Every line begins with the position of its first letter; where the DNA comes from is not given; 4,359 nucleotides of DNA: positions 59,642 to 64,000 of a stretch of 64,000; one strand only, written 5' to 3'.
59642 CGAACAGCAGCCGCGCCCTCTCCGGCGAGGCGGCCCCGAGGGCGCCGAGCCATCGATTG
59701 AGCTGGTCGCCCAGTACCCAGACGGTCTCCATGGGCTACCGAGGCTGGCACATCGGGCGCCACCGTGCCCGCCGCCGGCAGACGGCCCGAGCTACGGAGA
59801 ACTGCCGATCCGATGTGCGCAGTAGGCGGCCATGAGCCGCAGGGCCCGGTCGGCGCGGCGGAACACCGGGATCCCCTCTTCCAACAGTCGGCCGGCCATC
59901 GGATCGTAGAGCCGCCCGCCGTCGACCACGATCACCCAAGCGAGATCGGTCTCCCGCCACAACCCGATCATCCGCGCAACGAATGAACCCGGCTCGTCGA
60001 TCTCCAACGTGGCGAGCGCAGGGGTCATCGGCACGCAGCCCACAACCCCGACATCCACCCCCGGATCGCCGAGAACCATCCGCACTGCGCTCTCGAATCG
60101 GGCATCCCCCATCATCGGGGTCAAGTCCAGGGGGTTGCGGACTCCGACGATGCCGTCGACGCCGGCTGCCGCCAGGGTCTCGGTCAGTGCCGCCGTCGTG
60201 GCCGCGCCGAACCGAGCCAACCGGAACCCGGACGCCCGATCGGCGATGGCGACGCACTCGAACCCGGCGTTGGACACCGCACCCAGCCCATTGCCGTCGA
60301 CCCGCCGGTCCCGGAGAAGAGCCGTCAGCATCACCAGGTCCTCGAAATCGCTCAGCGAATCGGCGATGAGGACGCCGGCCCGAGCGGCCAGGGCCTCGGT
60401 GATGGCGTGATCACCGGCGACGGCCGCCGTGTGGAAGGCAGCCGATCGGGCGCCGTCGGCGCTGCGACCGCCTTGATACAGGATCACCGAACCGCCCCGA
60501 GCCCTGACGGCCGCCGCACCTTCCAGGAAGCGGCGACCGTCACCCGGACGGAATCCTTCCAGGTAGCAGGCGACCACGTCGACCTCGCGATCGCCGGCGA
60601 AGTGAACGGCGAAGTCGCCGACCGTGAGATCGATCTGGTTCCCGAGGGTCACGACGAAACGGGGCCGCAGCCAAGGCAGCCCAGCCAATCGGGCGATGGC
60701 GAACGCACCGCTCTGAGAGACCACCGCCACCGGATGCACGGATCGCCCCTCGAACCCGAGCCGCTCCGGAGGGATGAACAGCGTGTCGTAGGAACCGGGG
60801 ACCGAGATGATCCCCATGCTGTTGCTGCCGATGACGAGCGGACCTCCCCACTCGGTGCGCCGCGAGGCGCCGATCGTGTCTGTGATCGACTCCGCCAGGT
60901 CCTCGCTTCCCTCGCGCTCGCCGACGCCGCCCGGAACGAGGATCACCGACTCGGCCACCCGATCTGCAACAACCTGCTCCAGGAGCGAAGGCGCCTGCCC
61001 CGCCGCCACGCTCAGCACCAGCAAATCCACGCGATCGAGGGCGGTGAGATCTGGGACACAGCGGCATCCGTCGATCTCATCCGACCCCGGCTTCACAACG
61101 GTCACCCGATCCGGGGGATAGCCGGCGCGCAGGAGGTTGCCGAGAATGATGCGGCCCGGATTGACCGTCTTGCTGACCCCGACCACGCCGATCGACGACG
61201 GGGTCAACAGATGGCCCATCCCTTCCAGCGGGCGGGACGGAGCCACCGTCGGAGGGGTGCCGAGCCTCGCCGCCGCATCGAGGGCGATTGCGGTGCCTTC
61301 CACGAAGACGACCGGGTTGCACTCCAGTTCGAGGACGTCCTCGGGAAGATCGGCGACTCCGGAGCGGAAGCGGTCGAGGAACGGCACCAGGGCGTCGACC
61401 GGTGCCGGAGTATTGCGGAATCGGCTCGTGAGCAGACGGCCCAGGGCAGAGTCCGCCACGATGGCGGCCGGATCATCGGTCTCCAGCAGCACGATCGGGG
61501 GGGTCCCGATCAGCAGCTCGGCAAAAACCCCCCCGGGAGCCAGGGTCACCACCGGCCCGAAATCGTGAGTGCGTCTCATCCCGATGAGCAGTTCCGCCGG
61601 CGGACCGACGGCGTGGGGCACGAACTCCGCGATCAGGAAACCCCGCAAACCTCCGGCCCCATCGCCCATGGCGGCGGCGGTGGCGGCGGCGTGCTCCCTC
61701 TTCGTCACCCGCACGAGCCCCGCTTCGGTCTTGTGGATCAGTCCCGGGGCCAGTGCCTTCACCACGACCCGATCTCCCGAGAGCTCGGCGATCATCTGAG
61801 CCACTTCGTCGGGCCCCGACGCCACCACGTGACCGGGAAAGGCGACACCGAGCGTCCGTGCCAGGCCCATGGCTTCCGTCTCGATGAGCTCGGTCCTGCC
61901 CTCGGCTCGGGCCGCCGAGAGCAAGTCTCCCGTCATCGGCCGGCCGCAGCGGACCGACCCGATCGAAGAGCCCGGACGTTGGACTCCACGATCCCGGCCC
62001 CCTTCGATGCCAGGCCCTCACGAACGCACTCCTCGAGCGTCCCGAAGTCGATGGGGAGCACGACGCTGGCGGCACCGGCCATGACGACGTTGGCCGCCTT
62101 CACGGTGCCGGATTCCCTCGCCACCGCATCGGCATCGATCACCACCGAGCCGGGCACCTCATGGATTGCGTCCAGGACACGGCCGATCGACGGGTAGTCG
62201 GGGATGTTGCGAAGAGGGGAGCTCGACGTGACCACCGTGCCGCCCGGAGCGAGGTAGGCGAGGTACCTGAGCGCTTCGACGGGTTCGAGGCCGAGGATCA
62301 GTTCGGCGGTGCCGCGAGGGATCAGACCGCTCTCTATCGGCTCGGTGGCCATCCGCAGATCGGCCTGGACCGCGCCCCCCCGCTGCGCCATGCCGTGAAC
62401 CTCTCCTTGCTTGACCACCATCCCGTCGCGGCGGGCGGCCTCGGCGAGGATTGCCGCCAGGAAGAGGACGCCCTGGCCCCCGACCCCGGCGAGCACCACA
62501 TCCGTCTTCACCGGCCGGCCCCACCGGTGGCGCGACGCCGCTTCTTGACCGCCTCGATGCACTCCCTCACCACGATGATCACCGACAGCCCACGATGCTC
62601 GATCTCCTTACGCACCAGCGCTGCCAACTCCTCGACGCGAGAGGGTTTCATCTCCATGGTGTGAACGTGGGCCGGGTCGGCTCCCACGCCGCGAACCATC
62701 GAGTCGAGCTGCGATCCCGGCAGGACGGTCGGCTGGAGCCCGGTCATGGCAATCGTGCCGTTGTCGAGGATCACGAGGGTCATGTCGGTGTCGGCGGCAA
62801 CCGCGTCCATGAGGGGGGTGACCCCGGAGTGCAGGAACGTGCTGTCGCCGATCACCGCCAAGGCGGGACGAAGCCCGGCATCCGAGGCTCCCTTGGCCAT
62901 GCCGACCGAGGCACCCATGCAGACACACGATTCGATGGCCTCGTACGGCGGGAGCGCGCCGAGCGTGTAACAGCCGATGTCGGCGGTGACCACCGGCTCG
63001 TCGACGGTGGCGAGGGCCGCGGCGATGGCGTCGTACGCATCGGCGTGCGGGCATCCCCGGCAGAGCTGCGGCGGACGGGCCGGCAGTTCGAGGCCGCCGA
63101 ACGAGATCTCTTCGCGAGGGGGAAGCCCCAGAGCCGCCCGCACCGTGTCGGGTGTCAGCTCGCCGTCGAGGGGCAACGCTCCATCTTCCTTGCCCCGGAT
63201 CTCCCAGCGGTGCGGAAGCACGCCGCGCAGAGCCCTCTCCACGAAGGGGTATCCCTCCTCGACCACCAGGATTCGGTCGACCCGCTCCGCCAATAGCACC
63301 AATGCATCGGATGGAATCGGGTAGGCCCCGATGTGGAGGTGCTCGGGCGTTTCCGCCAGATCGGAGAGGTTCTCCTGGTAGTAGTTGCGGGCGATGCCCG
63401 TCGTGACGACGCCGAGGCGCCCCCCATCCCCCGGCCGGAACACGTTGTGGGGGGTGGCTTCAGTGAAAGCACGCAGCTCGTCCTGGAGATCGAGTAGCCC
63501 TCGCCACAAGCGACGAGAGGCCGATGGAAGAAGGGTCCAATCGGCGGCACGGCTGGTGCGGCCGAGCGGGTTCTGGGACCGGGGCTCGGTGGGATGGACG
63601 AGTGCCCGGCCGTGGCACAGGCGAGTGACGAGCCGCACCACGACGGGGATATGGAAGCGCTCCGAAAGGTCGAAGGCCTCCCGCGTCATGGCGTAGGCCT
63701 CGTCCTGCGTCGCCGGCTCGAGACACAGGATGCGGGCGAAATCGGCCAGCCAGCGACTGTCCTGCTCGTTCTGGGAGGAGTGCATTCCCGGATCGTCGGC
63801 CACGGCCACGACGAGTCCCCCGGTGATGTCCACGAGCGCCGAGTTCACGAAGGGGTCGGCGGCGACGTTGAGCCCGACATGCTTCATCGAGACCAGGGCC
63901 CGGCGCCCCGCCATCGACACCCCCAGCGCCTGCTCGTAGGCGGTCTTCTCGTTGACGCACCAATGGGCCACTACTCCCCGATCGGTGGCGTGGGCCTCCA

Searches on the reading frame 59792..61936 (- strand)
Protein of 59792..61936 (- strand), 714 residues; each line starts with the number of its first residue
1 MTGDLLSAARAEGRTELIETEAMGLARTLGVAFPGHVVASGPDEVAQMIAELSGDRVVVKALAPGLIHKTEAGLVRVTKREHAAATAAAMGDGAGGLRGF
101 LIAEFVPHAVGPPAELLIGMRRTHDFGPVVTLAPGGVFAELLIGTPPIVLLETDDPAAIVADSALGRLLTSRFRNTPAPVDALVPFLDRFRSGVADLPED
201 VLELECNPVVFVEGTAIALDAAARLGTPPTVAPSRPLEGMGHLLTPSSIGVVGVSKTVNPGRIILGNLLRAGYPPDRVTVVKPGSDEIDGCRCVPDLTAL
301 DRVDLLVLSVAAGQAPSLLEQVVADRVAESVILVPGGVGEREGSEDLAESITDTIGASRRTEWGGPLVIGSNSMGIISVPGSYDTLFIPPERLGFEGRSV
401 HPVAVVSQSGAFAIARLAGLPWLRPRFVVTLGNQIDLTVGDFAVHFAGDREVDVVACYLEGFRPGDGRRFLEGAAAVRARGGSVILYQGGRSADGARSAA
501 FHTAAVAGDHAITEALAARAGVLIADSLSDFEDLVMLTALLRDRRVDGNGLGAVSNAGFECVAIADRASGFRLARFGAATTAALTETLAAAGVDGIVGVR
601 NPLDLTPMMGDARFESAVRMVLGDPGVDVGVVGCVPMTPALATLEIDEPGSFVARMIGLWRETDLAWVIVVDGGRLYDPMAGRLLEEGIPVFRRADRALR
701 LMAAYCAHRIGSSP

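Call 68: search_protein_families(library=pfam, proteins=[window:59792-61936:-], max_evalue=0.00001)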
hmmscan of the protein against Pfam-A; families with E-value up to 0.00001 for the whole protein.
window:59792-61936:- (714 aa): 3 families
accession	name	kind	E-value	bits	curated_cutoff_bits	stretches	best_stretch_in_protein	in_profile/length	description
PF13607.11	Succ_CoA_lig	-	4e-31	108.1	27.4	1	402-536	3-136/138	Succinyl-CoA ligase like flavodoxin domain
PF13549.11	ATP-grasp_5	-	2.2e-26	93.1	27.6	1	9-224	2-220/221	ATP-grasp domain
PF13380.12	CoA_binding_2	-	4e-10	40.6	22.8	1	248-342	2-89/116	CoA binding domain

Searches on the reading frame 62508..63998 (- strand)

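Call 68: search_protein_families(library=pfam, proteins=[window:62508-63998:-], max_evalue=0.00001)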
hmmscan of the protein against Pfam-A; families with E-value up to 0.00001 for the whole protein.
window:62508-63998:- (496 aa): 1 family
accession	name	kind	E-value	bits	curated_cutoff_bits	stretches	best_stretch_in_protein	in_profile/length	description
PF02775.26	TPP_enzyme_C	-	9.1e-15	55.2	21.9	1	340-476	1-151/151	Thiamine pyrophosphate enzyme, C-terminal TPP binding domain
